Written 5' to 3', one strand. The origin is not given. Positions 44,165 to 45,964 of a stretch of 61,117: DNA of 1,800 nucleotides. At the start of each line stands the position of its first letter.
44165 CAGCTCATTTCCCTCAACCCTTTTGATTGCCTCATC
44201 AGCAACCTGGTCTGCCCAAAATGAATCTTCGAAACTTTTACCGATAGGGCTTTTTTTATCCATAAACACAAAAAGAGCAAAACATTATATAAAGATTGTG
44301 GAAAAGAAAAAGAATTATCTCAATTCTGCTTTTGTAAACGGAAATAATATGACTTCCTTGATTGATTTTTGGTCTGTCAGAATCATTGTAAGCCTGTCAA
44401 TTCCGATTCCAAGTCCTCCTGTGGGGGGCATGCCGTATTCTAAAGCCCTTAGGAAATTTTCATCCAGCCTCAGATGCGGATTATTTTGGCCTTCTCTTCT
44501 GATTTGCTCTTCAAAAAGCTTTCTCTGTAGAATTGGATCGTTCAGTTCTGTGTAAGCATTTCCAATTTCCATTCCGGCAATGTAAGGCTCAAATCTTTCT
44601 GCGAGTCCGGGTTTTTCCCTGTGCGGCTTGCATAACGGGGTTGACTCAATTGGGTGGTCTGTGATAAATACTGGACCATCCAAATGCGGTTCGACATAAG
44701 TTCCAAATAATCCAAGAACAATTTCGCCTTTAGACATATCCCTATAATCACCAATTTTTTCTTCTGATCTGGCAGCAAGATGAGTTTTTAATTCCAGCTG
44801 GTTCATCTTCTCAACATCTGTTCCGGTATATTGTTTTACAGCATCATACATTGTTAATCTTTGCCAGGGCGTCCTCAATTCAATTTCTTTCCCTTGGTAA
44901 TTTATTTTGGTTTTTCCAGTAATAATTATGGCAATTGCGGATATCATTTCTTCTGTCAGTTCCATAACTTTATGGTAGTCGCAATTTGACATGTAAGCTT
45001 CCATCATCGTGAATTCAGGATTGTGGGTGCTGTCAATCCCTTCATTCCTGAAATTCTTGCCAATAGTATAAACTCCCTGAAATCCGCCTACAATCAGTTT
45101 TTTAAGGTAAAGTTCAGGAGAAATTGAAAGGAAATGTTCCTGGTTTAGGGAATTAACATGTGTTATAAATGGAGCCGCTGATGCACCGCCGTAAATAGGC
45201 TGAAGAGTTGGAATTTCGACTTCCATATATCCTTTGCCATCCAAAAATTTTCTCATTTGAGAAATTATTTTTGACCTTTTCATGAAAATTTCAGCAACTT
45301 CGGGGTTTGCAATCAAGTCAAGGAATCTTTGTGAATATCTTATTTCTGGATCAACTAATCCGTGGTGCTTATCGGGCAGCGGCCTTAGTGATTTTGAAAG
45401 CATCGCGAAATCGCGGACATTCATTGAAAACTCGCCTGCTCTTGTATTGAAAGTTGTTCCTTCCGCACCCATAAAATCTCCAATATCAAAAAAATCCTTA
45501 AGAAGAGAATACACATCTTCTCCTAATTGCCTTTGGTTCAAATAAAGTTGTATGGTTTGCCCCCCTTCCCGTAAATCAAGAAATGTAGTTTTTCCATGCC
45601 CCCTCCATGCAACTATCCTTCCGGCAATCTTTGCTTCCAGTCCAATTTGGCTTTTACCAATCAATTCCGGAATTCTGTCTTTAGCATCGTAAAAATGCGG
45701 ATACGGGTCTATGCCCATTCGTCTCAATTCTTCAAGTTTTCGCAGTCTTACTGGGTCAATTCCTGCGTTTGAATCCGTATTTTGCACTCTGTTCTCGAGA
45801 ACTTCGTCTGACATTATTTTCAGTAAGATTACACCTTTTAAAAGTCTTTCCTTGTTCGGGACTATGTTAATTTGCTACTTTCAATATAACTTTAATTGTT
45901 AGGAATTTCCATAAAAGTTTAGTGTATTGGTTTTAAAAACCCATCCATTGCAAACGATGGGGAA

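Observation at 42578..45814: Class I and class II lysyl-tRNA synthetases side by side in one apparent operon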

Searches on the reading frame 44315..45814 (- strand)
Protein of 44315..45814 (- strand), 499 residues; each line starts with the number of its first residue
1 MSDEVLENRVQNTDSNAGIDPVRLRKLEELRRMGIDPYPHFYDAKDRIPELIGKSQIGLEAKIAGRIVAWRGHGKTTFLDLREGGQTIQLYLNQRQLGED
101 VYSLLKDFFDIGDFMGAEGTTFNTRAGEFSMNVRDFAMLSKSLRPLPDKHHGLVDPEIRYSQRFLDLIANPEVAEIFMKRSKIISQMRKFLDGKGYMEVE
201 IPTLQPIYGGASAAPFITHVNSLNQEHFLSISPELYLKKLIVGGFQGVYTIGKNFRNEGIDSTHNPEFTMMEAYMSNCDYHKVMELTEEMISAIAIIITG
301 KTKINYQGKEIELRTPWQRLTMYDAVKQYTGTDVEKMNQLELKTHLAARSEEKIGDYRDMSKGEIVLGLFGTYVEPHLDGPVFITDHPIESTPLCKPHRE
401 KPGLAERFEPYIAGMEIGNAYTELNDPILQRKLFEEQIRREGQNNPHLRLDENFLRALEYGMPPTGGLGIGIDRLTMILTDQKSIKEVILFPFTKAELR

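Call 3: search_protein_families(library=pfam, proteins=[window:44315-45814:-])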
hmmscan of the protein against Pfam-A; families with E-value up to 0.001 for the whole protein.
window:44315-45814:- (499 aa): 3 families
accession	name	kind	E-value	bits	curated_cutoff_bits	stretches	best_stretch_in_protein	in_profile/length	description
PF00152.25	tRNA-synt_2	-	8.9e-92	307.9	25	1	156-494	2-307/308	tRNA synthetases class II (D, K and N)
PF01336.31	tRNA_anti-codon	-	3.4e-09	37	27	1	62-136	2-72/75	OB-fold nucleic acid binding domain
PF01409.25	tRNA-synt_2d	-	2.7e-05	24.2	19.8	0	249-280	106-137/246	tRNA synthetases class II core domain (F)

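Call 4: search_protein_families(library=ncbifam, proteins=[window:44315-45814:-])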
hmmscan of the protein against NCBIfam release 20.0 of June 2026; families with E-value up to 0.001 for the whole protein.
window:44315-45814:- (499 aa): 18 families
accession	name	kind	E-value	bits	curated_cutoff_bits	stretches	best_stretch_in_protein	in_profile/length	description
NF001756.1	PRK00484.1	subfamily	1.1e-181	604.8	468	1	22-496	6-487/488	lysine--tRNA ligase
TIGR00499.1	lysS_bact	equivalog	5e-162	540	427.6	1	23-495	9-493/496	lysine--tRNA ligase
NF002821.0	PRK02983.1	equivalog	4.7e-156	521.6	742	1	21-496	623-1100/1102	bifunctional lysylphosphatidylglycerol synthetase/lysine--tRNA ligase LysX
NF009101.0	PRK12445.1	subfamily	3.9e-127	424.9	1026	1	42-494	53-501/505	lysine--tRNA ligase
TIGR00462.1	genX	equivalog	4.5e-70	236.5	286.9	1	178-491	2-304/304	EF-P lysine aminoacylase EpmA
NF006828.0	PRK09350.1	equivalog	7.5e-63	212.7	264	1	175-496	14-325/325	elongation factor P--(R)-beta-lysine ligase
TIGR00458.1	aspS_nondisc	equivalog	6.2e-48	163.8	368.4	1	60-496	14-424/428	aspartate--tRNA(Asn) ligase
TIGR00459.1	aspS_bact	equivalog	1.9e-46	158.6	373.85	2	52-333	10-284/586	aspartate--tRNA ligase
NF001750.0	PRK00476.1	equivalog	9.1e-44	149.7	443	2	52-333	12-289/590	aspartate--tRNA ligase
NF003483.0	PRK05159.1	equivalog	1.1e-43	149.7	353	1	55-492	14-430/438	aspartate--tRNA(Asn) ligase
NF009460.0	PRK12820.1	equivalog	3.7e-30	104.7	1379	2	154-333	151-317/723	bifunctional aspartyl-tRNA synthetase/aspartyl/glutamyl-tRNA amidotransferase subunit C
NF003037.0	PRK03932.1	equivalog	1.5e-26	93.4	414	1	48-497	6-448/451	asparagine--tRNA ligase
NF005052.0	PRK06462.1-1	equivalog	2e-21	76.5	368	1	147-492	22-344/353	asparagine synthetase A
TIGR00457.1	asnS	equivalog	7.4e-21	74.5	342.6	1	55-496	13-451/455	asparagine--tRNA ligase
NF005054.0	PRK06462.1-4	equivalog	3.9e-14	52.4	309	1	168-337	16-196/318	asparagine synthetase A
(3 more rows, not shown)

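Call 9: find_encoding_contigs(protein=window:44315-45814:-, flank=6000, max_places=8)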
Protein window:44315-45814:- (499 aa): no gene with exactly this product is on record in the collection.

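Call 11: find_homologous_proteins(query=window:44315-45814:-, max_evalue=1e-40)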
Query window:44315-45814:- (499 aa): 8000 proteins with E <= 1e-40 among 8000 candidates; the best 120 are listed.
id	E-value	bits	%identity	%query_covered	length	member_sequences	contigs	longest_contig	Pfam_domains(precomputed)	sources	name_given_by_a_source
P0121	0.0e+0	1141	100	100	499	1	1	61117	PF01336.32,PF00152.26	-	-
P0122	2.6e-198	678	63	96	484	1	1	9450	PF01336.32,PF00152.26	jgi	-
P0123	4.9e-196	670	62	96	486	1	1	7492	PF01336.32,PF00152.26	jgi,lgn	-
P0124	2.0e-187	642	60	95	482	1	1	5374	PF01336.32,PF00152.26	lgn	-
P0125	2.8e-184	632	59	96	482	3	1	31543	PF01336.32,PF00152.26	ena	-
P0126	2.7e-173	595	56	96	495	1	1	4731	PF01336.32,PF00152.26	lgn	-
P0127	7.8e-173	594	57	96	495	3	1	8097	PF01336.32,PF00152.26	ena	-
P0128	8.4e-173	594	54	96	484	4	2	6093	PF01336.32,PF00152.26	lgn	-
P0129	3.0e-170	585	55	98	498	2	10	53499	PF01336.32,PF00152.26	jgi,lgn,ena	-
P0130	1.8e-168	580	53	100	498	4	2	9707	PF01336.32,PF00152.26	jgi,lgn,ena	-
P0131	1.3e-167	577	54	96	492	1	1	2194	PF01336.32,PF00152.26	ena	-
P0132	7.0e-163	561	55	96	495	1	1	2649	PF01409.26,PF01336.32,PF00152.26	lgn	-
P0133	1.1e-162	560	55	95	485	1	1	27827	PF01409.26,PF01336.32,PF00152.26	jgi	-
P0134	1.8e-162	560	54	95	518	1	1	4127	PF01336.32,PF00152.26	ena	-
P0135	5.7e-162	558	54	97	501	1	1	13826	PF01409.26,PF01336.32,PF00152.26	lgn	-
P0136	7.7e-161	554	53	95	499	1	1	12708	PF01336.32,PF00152.26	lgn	-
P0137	1.1e-160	554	52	96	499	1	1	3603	PF01336.32,PF00152.26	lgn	-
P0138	3.0e-160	552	53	95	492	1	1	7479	PF01409.26,PF01336.32,PF00152.26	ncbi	-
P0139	3.7e-160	552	54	94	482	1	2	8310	PF01409.26,PF01336.32,PF00152.26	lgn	-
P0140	6.5e-160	551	55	96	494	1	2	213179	PF01409.26,PF01336.32,PF00152.26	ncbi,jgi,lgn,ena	-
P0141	6.8e-160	551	54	95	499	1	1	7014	PF01409.26,PF01336.32,PF00152.26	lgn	-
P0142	8.9e-160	551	53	96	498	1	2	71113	PF01409.26,PF01336.32,PF00152.26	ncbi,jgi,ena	-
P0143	1.6e-159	550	52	98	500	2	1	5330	PF01409.26,PF01336.32,PF00152.26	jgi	-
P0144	8.5e-159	548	54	95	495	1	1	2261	PF01336.32,PF00152.26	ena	-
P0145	1.3e-158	547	55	92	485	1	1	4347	PF01409.26,PF01336.32,PF00152.26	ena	-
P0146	1.8e-157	543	51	95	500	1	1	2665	PF01409.26,PF01336.32,PF00152.26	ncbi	-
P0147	2.3e-157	543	52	95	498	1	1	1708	PF01409.26,PF01336.32,PF00152.26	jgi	-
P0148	3.3e-157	542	53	97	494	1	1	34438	PF01409.26,PF01336.32,PF00152.26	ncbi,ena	-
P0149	2.5e-156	539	53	95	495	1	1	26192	PF01409.26,PF01336.32,PF00152.26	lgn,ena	-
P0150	3.6e-156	539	52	96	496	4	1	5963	PF01409.26,PF01336.32,PF00152.26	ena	-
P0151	4.9e-156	539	54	95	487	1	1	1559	PF01409.26,PF01336.32,PF00152.26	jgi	jgi:lysyl-tRNA synthetase, class II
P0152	5.2e-156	538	52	97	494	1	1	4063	PF01409.26,PF01336.32,PF00152.26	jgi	jgi:lysyl-tRNA synthetase, class II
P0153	7.6e-156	538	54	96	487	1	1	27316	PF01409.26,PF01336.32,PF00152.26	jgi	-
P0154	2.2e-155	536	52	94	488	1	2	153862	PF01409.26,PF01336.32,PF00152.26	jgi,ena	-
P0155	2.8e-155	536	52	95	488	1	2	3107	PF01409.26,PF01336.32,PF00152.26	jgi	jgi:lysyl-tRNA synthetase, class II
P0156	3.5e-155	536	53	95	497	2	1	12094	PF01409.26,PF01336.32,PF00152.26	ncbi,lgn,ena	-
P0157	7.1e-155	535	52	97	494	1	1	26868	PF01409.26,PF01336.32,PF00152.26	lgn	-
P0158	1.2e-154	534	51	96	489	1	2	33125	PF01409.26,PF01336.32,PF00152.26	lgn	-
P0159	2.5e-154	533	53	95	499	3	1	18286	PF01409.26,PF01336.32,PF00152.26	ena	-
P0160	1.3e-153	530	52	95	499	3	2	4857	PF01409.26,PF01336.32,PF00152.26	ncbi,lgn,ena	-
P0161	1.7e-153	530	51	97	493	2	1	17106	PF01409.26,PF01336.32,PF00152.26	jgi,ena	-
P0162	2.3e-153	530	53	95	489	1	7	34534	PF01409.26,PF01336.32,PF00152.26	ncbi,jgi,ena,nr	ncbi:lysine--tRNA ligase [Candidatus Woesearchaeota archaeon]|nr:lysine--tRNA ligase [Candidatus Woe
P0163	3.7e-153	529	52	95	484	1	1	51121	PF01409.26,PF01336.32,PF00152.26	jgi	-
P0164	1.1e-152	527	53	95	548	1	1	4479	PF01336.32,PF00152.26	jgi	jgi:lysyl-tRNA synthetase, class II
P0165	1.3e-152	527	52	95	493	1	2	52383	PF01409.26,PF01336.32,PF00152.26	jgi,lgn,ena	-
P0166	1.4e-152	527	51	97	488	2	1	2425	PF01409.26,PF01336.32,PF00152.26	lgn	-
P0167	1.7e-152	527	52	96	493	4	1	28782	PF01409.26,PF01336.32,PF00152.26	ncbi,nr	ncbi:lysine--tRNA ligase [Candidatus Woesearchaeota archaeon]|nr:lysine--tRNA ligase [Candidatus Woe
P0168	1.9e-152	527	51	94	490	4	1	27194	PF01409.26,PF01336.32,PF00152.26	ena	-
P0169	1.9e-152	527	50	97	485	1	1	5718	PF01409.26,PF01336.32,PF00152.26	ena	-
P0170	7.5e-152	525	52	95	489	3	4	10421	PF01409.26,PF01336.32,PF00152.26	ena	-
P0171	7.7e-152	525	51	95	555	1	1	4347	PF01336.32,PF00152.26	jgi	jgi:lysyl-tRNA synthetase, class II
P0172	7.9e-152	525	50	97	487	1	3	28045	PF01409.26,PF01336.32,PF00152.26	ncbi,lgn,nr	ncbi:MAG: lysine--tRNA ligase [Patescibacteria group bacterium]|nr:lysine--tRNA ligase [Patescibacte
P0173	1.1e-151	524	52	93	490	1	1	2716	PF01409.26,PF01336.32,PF00152.26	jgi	jgi:lysyl-tRNA synthetase class 2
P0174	1.2e-151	524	51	95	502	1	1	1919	PF01409.26,PF01336.32,PF00152.26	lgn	-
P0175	3.2e-151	523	51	96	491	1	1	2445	PF01409.26,PF01336.32,PF00152.26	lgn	-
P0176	4.3e-151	522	49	98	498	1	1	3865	PF01409.26,PF01336.32,PF00152.26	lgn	-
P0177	4.6e-151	522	52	95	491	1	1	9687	PF01336.32,PF00152.26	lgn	-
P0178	5.7e-151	522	49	97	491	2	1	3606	PF01409.26,PF01336.32,PF00152.26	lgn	-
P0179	8.9e-151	521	52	93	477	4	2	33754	PF01409.26,PF01336.32,PF00152.26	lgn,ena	-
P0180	8.9e-151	521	53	95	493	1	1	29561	PF01409.26,PF01336.32,PF00152.26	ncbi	-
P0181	9.4e-151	521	50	97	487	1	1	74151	PF01409.26,PF01336.32,PF00152.26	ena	-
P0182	1.0e-150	521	51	95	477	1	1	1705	PF01336.32,PF00152.26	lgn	-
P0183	1.4e-150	521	51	96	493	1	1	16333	PF01409.26,PF01336.32,PF00152.26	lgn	-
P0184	2.5e-150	520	51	94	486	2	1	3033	PF01409.26,PF01336.32,PF00152.26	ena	-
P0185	2.9e-150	519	51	96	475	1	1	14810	PF01409.26,PF01336.32,PF00152.26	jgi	-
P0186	3.1e-150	519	50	96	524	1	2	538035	PF01409.26,PF01336.32,PF00152.26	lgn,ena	-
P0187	3.3e-150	519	52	94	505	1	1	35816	PF01409.26,PF01336.32,PF00152.26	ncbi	-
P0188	3.8e-150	519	51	95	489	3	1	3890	PF01336.32,PF00152.26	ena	-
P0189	3.9e-150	519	50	95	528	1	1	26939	PF01409.26,PF01336.32,PF00152.26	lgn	-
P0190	8.1e-150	518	49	95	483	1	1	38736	PF01409.26,PF01336.32,PF00152.26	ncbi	-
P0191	8.7e-150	518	47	100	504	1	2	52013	PF01409.26,PF01336.32,PF00152.26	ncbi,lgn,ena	-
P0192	1.4e-149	517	52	93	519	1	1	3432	PF01409.26,PF01336.32,PF00152.26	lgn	-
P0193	1.6e-149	517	49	98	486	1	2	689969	PF01409.26,PF01336.32,PF00152.26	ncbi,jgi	jgi:lysyl-tRNA synthetase class 2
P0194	1.6e-149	517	51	95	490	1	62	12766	PF01409.26,PF01336.32,PF00152.26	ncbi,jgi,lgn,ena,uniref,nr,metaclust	ncbi:lysine--tRNA ligase [Candidatus Shapirobacteria bacterium CG07_land_8_20_14_0_80_39_18]|uniref:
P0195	1.8e-149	517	52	95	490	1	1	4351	PF01336.32,PF00152.26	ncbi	ncbi:MAG: lysine--tRNA ligase [Candidatus Bipolaricaulia bacterium]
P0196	1.9e-149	517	50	97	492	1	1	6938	PF01336.32,PF00152.26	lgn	-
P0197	2.3e-149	517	51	95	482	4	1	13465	PF01336.32,PF00152.26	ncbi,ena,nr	ncbi:MAG: lysine--tRNA ligase [Nanoarchaeota archaeon]|nr:lysine--tRNA ligase [Nanoarchaeota archaeo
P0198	2.5e-149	516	50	95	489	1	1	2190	PF01409.26,PF01336.32,PF00152.26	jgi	jgi:lysyl-tRNA synthetase class 2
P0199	4.2e-149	516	50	95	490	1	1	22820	PF01336.32,PF00152.26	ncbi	-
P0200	4.3e-149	516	51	95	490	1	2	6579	PF01409.26,PF01336.32,PF00152.26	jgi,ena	-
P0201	4.4e-149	516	51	95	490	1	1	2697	PF01409.26,PF01336.32,PF00152.26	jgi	-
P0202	5.3e-149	515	49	99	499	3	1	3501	PF01409.26,PF01336.32,PF00152.26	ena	-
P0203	5.4e-149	515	52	95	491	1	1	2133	PF01409.26,PF01336.32,PF00152.26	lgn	-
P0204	5.8e-149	515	51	95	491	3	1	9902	PF01409.26,PF01336.32,PF00152.26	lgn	-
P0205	6.5e-149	515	49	100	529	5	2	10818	PF01409.26,PF01336.32,PF00152.26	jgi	-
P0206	6.5e-149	515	50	95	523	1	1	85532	PF01409.26,PF01336.32,PF00152.26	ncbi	-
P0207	9.1e-149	515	51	95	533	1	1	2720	PF01409.26,PF01336.32,PF00152.26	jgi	jgi:lysyl-tRNA synthetase class 2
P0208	9.2e-149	515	49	96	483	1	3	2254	PF01409.26,PF01336.32,PF00152.26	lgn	-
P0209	9.5e-149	514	51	95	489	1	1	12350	PF01409.26,PF01336.32,PF00152.26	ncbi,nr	ncbi:lysine--tRNA ligase [Candidatus Woesearchaeota archaeon]|nr:lysine--tRNA ligase [Candidatus Woe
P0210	1.1e-148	514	50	95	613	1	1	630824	PF01409.26,PF01336.32,PF00152.26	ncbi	ncbi:MAG: lysine--tRNA ligase [Candidatus Nanoarchaeia archaeon]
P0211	1.3e-148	514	51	95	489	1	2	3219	PF01336.32,PF00152.26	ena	-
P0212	1.3e-148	514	51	95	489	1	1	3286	PF01336.32,PF00152.26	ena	-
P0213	1.5e-148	514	50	95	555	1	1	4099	PF01409.26,PF01336.32,PF00152.26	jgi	jgi:lysyl-tRNA synthetase class 2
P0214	1.7e-148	514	50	95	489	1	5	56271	PF01409.26,PF01336.32,PF00152.26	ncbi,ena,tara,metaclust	tara:strand:+ start:13157 stop:14626 length:1470 start_codon:yes stop_codon:yes gene_type:complete|m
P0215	1.9e-148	514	49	97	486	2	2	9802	PF01409.26,PF01336.32,PF00152.26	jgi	jgi:lysyl-tRNA synthetase class 2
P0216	1.9e-148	514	50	95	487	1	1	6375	PF01336.32,PF00152.26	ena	-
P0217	1.9e-148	513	50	95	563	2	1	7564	PF01409.26,PF01336.32,PF00152.26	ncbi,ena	-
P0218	2.4e-148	513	49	95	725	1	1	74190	PF03483.23,PF01409.26,PF01336.32,PF00152.26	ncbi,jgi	-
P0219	2.5e-148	513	50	97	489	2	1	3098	PF01409.26,PF01336.32,PF00152.26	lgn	-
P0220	2.9e-148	513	50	95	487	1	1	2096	PF01336.32,PF00152.26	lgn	-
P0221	4.7e-148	512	51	95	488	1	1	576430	PF01409.26,PF01336.32,PF00152.26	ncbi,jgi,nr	ncbi:lysine--tRNA ligase [Candidatus Woesearchaeota archaeon]|nr:MAG: lysine--tRNA ligase [Candidatu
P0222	5.3e-148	512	50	95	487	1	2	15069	PF01336.32,PF00152.26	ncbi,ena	-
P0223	5.7e-148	512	50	95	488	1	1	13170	PF01336.32,PF00152.26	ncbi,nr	ncbi:lysine--tRNA ligase [candidate division WOR-3 bacterium]|nr:lysine--tRNA ligase [candidate divi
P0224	5.8e-148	512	50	94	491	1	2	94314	PF01409.26,PF01336.32,PF00152.26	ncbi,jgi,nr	ncbi:MAG: hypothetical protein ACD_19C00176G0018 [uncultured bacterium]|nr:MAG: hypothetical protein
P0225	6.0e-148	512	51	95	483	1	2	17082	PF01409.26,PF01336.32,PF00152.26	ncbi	-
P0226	8.6e-148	511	52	94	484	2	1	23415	PF01409.26,PF01336.32,PF00152.26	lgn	-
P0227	9.1e-148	511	50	95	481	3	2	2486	PF01409.26,PF01336.32,PF00152.26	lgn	-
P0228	1.0e-147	511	50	95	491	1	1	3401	PF01409.26,PF01336.32,PF00152.26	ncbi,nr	ncbi:lysine--tRNA ligase [Candidatus Woesearchaeota archaeon]|nr:lysine--tRNA ligase [Candidatus Woe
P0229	1.1e-147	511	53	94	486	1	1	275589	PF01336.32,PF00152.26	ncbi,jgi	-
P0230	1.2e-147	511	49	96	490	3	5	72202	PF01409.26,PF01336.32,PF00152.26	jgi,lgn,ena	-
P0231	1.5e-147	511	52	95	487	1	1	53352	PF01409.26,PF01336.32,PF00152.26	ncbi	-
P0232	1.6e-147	510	49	95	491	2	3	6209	PF01409.26,PF01336.32,PF00152.26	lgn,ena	-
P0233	1.8e-147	510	49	97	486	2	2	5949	PF01409.26,PF01336.32,PF00152.26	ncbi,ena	-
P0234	1.9e-147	510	52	95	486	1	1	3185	PF01409.26,PF01336.32,PF00152.26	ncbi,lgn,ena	-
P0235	2.3e-147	510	50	96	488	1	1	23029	PF01409.26,PF01336.32,PF00152.26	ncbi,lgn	ncbi:MAG: lysine--tRNA ligase [Nanoarchaeota archaeon]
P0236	2.5e-147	510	51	96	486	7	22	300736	PF01409.26,PF01336.32,PF00152.26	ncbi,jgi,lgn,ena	-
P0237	2.5e-147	510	51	96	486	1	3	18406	PF01409.26,PF01336.32,PF00152.26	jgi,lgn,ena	-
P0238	2.6e-147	510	50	95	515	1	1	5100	PF01409.26,PF01336.32,PF00152.26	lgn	-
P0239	2.9e-147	510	50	95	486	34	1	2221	PF01409.26,PF01336.32,PF00152.26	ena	-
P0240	3.7e-147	509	50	95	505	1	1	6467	PF01409.26,PF01336.32,PF00152.26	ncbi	-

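Call 21: find_encoding_contigs(protein=P0122, flank=8000, max_places=3)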
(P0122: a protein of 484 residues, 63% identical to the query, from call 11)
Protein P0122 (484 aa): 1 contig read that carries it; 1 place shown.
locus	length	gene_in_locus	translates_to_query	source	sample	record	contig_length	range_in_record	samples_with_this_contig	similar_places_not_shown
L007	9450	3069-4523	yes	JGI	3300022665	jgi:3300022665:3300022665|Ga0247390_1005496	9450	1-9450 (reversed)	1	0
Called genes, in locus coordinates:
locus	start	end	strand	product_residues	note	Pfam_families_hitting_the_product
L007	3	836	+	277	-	?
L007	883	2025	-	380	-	PF01546:Peptidase_M20, PF07687:M20_dimer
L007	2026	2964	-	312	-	PF00551:Formyl_trans_N (weak)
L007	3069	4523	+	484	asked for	PF01336:tRNA_anti-codon, PF00152:tRNA-synt_2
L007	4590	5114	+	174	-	PF13581:HATPase_c_2 (weak)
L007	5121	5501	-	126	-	-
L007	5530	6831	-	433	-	PF03447:NAD_binding_3, PF00742:Homoserine_dh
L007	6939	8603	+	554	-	PF01921:tRNA-synt_1f, PF19269:Anticodon_2 (weak)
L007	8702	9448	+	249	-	?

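Call 22: find_encoding_contigs(protein=P0125, flank=8000, max_places=3)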
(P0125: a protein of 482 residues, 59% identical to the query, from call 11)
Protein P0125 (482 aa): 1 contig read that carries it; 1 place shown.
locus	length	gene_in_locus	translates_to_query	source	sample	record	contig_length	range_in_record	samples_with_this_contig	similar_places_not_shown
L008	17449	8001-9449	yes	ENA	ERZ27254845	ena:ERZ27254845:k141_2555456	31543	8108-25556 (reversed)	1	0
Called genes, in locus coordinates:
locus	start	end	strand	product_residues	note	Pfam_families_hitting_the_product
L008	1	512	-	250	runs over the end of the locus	-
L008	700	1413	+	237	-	PF01113:DapB_N, PF05173:DapB_C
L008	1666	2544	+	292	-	PF00701:DHDPS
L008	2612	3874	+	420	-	PF00278:Orn_DAP_Arg_deC, PF02784:Orn_Arg_deC_N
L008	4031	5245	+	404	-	PF00155:Aminotran_1_2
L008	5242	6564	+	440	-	PF00696:AA_kinase, PF13840:ACT_7, PF01842:ACT, PF22468:ACT_9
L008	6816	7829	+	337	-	PF01118:Semialdhyde_dh, PF02774:Semialdhyde_dhC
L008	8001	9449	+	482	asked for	PF01336:tRNA_anti-codon, PF00152:tRNA-synt_2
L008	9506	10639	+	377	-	PF00742:Homoserine_dh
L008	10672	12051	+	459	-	PF00696:AA_kinase, PF22629:ACT_AHAS_ss (faint), PF13840:ACT_7 (weak), PF01842:ACT (weak), PF22468:ACT_9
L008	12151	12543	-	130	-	-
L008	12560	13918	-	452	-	PF03447:NAD_binding_3, PF00742:Homoserine_dh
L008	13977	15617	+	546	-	PF01921:tRNA-synt_1f, PF01406:tRNA-synt_1e (faint), PF09334:tRNA-synt_1g (weak), PF19269:Anticodon_2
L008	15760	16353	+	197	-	-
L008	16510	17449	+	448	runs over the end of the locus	-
